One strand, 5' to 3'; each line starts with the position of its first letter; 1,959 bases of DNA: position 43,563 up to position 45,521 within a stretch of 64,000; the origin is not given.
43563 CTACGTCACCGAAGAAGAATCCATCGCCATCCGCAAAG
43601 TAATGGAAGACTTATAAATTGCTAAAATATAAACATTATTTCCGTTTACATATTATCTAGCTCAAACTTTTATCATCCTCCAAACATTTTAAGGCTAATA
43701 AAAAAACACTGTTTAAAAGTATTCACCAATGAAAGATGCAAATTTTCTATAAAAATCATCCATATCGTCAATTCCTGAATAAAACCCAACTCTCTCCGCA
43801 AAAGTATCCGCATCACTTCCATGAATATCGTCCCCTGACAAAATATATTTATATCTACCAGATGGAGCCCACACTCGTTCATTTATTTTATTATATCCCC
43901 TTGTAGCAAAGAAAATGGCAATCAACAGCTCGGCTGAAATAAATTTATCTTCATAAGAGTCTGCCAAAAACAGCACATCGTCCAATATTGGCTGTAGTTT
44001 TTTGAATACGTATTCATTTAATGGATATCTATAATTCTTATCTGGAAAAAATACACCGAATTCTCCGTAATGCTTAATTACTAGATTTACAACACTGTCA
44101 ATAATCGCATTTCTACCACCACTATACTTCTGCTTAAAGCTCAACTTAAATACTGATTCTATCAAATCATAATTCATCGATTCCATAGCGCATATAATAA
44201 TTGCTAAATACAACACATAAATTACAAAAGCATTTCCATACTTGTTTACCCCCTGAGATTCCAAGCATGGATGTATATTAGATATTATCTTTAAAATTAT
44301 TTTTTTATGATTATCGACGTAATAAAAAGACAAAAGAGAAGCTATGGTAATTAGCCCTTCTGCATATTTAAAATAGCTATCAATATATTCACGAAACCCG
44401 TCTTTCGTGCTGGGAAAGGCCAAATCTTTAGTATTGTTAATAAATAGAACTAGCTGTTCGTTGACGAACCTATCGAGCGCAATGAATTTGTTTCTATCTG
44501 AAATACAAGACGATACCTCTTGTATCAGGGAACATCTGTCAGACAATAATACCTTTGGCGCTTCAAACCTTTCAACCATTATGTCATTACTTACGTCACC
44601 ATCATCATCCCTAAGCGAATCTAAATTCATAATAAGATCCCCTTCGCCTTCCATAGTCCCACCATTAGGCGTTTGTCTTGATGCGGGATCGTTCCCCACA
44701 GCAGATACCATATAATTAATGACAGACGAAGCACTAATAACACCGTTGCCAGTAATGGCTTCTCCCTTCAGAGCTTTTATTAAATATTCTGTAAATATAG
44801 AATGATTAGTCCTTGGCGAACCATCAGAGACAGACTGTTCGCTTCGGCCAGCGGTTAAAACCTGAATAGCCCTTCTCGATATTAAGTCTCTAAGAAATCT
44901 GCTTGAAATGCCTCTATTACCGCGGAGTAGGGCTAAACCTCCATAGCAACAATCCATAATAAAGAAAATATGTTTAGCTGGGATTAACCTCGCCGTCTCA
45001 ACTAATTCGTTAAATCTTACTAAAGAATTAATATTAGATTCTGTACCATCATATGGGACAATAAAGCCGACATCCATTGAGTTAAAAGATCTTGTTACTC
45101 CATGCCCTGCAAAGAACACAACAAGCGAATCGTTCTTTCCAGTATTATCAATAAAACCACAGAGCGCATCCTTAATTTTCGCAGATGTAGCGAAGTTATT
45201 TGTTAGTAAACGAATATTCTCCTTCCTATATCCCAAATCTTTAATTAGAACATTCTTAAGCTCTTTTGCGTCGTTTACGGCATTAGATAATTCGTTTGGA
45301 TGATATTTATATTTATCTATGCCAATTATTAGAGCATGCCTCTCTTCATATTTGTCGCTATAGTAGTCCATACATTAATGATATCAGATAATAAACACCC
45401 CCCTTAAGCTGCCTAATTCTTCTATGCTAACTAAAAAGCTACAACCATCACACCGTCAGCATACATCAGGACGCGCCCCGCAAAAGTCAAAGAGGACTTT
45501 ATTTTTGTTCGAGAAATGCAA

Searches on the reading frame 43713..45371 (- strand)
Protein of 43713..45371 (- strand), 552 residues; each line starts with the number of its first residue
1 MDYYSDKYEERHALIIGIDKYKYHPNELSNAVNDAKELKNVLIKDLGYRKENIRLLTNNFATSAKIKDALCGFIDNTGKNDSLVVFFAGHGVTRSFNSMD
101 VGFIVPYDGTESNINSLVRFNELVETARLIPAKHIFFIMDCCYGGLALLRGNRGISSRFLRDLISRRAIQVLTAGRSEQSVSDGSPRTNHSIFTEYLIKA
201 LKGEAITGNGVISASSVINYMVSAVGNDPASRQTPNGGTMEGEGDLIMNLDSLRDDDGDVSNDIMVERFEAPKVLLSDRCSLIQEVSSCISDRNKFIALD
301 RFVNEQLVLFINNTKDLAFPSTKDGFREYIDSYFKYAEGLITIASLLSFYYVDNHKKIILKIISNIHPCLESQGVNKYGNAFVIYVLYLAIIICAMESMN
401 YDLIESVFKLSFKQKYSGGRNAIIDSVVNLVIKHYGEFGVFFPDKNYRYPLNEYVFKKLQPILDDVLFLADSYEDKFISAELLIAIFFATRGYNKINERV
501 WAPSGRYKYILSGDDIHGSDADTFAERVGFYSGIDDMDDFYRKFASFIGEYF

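Call 9: search_protein_families(library=pfam, proteins=[window:43713-45371:-], max_evalue=0.001)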
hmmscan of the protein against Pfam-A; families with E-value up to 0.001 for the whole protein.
window:43713-45371:- (552 aa): 1 family
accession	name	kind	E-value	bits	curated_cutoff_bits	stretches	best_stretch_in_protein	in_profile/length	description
PF00656.27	Peptidase_C14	-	7.3e-19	68.8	21.4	1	11-206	2-196/233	Caspase domain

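Call 47: search_protein_families(library=padloc, proteins=[window:43713-45371:-], max_evalue=0.1)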
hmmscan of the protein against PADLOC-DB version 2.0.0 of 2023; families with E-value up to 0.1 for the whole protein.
window:43713-45371:- (552 aa): 3 families
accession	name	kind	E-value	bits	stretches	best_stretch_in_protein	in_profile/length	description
PDLC02987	caspase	-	5.7e-20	69.9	1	11-155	3-140/453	-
PDLC05061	PDC-S65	-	1.1e-16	59.2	1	283-509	308-539/592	-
PDLC05060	PDC-S65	-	1.2e-05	22.5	1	296-510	229-454/503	-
